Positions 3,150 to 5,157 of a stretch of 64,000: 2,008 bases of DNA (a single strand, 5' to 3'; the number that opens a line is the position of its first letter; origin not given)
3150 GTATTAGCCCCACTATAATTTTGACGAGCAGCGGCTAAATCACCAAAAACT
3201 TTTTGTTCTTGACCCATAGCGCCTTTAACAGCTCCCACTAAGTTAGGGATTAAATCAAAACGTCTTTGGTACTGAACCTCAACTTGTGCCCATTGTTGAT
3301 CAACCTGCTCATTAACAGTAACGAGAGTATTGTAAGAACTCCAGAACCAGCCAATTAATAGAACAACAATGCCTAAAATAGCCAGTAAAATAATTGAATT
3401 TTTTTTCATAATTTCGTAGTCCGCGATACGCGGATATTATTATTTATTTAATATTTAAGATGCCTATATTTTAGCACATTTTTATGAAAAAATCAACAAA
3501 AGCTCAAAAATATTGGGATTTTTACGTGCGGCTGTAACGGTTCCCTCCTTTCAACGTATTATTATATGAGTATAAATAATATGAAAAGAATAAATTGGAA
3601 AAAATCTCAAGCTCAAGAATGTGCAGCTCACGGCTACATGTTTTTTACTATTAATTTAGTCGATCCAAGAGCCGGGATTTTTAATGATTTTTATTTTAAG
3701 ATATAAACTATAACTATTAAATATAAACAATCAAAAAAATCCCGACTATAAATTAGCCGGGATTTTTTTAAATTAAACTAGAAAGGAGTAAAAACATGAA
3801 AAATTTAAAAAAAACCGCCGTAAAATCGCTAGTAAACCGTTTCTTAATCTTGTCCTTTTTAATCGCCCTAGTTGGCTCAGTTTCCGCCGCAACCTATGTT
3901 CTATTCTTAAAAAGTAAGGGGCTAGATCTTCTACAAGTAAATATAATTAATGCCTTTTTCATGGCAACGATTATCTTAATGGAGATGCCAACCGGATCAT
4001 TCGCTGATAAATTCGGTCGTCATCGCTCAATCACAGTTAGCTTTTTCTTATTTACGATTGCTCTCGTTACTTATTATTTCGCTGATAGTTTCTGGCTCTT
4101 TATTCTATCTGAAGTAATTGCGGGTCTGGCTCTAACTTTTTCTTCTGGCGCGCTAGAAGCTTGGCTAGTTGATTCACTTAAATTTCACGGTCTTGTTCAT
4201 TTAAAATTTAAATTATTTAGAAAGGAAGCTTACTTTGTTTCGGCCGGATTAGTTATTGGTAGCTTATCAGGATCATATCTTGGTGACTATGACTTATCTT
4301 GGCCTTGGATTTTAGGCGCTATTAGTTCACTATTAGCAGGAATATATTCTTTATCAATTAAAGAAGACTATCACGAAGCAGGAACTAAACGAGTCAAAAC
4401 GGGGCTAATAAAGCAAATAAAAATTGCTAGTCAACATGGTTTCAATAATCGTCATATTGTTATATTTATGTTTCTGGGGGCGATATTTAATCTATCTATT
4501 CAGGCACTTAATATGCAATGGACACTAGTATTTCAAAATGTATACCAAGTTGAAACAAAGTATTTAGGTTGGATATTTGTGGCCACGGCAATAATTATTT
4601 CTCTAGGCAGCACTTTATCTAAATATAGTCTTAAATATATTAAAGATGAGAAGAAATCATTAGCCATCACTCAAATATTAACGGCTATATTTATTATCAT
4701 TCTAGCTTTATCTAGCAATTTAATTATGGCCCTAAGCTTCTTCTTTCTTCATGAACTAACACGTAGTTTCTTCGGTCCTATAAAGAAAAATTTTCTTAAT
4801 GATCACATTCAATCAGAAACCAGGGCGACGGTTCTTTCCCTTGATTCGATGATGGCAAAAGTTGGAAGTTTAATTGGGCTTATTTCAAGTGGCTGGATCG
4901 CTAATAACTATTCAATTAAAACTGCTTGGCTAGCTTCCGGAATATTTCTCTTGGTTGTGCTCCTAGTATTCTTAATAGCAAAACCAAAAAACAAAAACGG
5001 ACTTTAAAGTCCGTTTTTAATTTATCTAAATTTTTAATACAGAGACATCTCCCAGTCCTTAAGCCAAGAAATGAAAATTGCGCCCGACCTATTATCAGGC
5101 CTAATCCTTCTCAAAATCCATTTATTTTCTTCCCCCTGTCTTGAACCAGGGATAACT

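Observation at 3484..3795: Long leader of the MFS transporter with mini-ORFs and mutually exclusive hairpins, suggesting translation-coupled attenuation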

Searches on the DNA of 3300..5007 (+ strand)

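Call 3: search_rna_families(source=window, start=3300, end=3900, threshold=evalue, max_evalue=10, show_alignments=3)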
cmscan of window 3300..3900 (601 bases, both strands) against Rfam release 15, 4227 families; matches with E-value up to 10: 35.
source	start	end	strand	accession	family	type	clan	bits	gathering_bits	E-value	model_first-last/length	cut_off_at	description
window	3714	3771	+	RF00506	Thr_leader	Cis-reg; leader;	-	27.5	55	0.005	1-118/118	no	Threonine operon leader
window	3657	3769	+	RF02452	ncr1575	Gene; sRNA;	-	25.9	60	0.14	1-212/212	no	Bacillus sRNA ncr1575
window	3731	3793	-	RF00506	Thr_leader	Cis-reg; leader;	-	22.6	55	0.069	1-118/118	no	Threonine operon leader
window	3671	3744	-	RF03339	mir-3047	Gene; miRNA;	-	20.7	53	0.2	1-61/61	no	mir-3047 microRNA precursor family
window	3731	3771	-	RF04262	MIR1319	Gene; miRNA;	-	19.6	116.6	0.74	41-81/119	no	MIR1319 microRNA precursor family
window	3737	3852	-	RF01796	frnS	Gene; sRNA;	-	19.6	60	0.79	1-119/119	no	Fumarate/nitrate reductase regulator sRNA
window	3452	3536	+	RF00121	MicC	Gene; sRNA;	-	19.6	90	2.4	1-123/123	no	MicC RNA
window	3687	3713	+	RF01105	SBWMV2_UPD-PKl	Cis-reg;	-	19.5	39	4.2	1-27/27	no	Pseudoknot of upstream pseudoknot domain (UPD) of the 3'UTR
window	3659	3765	+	RF01796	frnS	Gene; sRNA;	-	19.4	60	0.87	1-119/119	no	Fumarate/nitrate reductase regulator sRNA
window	3730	3850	+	RF00516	ylbH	Cis-reg; leader;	-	18.9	50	0.12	1-122/122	no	ylbH leader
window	3724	3781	-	RF00121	MicC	Gene; sRNA;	-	18.5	90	4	1-123/123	no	MicC RNA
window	3734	3855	-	RF02450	ncr1175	Gene; sRNA;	-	17.9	60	1.2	1-110/110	no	Bacillus sRNA ncr1175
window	3713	3769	+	RF02607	AbsR25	Gene; sRNA;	-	17.7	47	1.6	1-164/164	no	Acinetobacter sRNA 25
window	3735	3791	-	RF02607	AbsR25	Gene; sRNA;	-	17.5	47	1.8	1-164/164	no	Acinetobacter sRNA 25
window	3731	3805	-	RF00021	Spot_42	Gene; sRNA;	-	17.1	80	1.1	1-115/115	no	Spot 42 RNA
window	3721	3769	+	RF02432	SpF25_sRNA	Gene; sRNA;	-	16.5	48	6.4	1-102/102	no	Streptococcus sRNA SpF25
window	3729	3769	+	RF00125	IS128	Gene; sRNA;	-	12.9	80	5.5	160-198/209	no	IS128 RNA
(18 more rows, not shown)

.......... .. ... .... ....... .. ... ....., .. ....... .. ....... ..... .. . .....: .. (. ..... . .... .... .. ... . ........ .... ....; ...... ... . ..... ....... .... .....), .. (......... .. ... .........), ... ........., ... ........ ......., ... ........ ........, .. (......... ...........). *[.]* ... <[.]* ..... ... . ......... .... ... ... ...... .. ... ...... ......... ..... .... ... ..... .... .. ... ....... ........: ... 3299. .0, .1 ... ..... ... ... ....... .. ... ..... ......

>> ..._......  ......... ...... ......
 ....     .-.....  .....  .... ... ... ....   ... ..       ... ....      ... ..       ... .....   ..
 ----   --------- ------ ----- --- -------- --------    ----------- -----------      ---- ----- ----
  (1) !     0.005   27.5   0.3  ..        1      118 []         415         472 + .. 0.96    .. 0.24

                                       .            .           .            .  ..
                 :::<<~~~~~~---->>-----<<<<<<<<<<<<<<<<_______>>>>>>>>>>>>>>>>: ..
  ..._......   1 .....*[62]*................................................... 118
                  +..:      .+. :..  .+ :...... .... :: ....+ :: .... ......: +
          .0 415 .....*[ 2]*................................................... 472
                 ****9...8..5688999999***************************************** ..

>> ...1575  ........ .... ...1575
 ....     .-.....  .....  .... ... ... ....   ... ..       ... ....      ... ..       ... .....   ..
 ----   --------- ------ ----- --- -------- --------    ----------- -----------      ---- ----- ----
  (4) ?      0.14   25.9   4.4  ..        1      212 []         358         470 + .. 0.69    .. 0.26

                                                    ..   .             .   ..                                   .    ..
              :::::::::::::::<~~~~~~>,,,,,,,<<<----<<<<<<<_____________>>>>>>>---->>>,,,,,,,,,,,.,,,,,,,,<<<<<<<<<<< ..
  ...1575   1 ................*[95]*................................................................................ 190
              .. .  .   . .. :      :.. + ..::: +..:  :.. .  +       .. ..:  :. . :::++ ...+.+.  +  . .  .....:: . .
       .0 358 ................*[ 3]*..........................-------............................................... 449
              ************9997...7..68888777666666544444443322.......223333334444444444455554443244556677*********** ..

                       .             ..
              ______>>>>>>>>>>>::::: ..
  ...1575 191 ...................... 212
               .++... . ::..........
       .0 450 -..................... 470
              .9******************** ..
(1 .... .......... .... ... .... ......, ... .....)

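Call 60: search_rna_families(sources=[L001, L002, L003, L004, L008, L018, L020, L027, L031, L042, L047], threshold=gathering)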
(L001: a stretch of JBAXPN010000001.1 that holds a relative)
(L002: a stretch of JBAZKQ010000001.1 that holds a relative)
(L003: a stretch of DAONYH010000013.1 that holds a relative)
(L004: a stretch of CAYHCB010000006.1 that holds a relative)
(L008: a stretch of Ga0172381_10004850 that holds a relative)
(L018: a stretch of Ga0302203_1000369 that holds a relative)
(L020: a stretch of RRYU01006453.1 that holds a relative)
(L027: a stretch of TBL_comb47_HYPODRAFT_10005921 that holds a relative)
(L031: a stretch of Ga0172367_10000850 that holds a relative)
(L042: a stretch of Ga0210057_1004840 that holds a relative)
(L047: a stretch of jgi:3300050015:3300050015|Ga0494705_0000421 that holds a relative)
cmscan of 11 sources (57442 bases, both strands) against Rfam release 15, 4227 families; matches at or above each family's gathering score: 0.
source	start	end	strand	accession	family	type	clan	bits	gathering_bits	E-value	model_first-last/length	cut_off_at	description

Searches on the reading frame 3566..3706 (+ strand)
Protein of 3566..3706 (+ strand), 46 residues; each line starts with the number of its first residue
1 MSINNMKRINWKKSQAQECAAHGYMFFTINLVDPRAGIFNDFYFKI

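Call 11: search_protein_families(library=pfam, proteins=[window:3566-3706:+], max_evalue=0.01)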
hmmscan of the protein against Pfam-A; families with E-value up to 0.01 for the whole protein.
window:3566-3706:+ (46 aa): 0 families

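Call 67: find_homologous_proteins(query=A4, max_evalue=1)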
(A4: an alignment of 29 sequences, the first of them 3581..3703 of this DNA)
Query A4 (29 sequences) (41 aa, profile of the alignment): 10 proteins with E <= 1 among 27 candidates.
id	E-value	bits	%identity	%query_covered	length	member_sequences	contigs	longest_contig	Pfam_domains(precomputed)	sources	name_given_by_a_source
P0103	6.4e-8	50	-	-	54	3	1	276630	-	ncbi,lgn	ncbi:MAG: hypothetical protein WCK59_02580 [Candidatus Falkowbacteria bacterium]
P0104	1.2e-7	49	-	-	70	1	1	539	-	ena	-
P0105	3.9e-6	44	-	-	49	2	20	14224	-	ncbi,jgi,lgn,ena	-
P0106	1.0e-5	43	-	-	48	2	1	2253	-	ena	-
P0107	5.1e-5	41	-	-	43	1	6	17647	-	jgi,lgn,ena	-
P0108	2.3e-4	39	-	-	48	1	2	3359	-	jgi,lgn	-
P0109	6.2e-4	37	100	100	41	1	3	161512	-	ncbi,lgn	ncbi:MAG: hypothetical protein ACOYL8_01025 [Patescibacteria group bacterium]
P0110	2.3e-3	36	-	-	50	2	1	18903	-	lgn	-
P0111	1.3e-2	33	-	-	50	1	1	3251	-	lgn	-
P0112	1.6e-1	30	-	-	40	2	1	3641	-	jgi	jgi:hypothetical protein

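Call 74: find_encoding_contigs(protein=P0109, flank=3000, max_places=3)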
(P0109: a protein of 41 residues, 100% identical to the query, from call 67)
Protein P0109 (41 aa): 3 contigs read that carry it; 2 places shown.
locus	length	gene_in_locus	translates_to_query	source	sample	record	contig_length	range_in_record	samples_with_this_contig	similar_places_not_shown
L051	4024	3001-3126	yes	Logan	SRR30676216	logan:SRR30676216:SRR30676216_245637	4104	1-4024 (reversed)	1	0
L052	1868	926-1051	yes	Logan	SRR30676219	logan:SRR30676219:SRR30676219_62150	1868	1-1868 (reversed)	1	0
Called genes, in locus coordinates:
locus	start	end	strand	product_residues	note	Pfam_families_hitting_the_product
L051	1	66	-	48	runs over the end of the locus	?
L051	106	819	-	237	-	PF08713:DNA_alkylation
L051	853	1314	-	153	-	PF02590:SPOUT_MTase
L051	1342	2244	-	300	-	PF04536:TPM_phosphatase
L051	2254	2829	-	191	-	PF04011:LemA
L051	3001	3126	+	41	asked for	-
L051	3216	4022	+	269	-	?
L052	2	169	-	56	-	?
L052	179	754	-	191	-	PF04011:LemA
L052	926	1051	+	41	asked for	-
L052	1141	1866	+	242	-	?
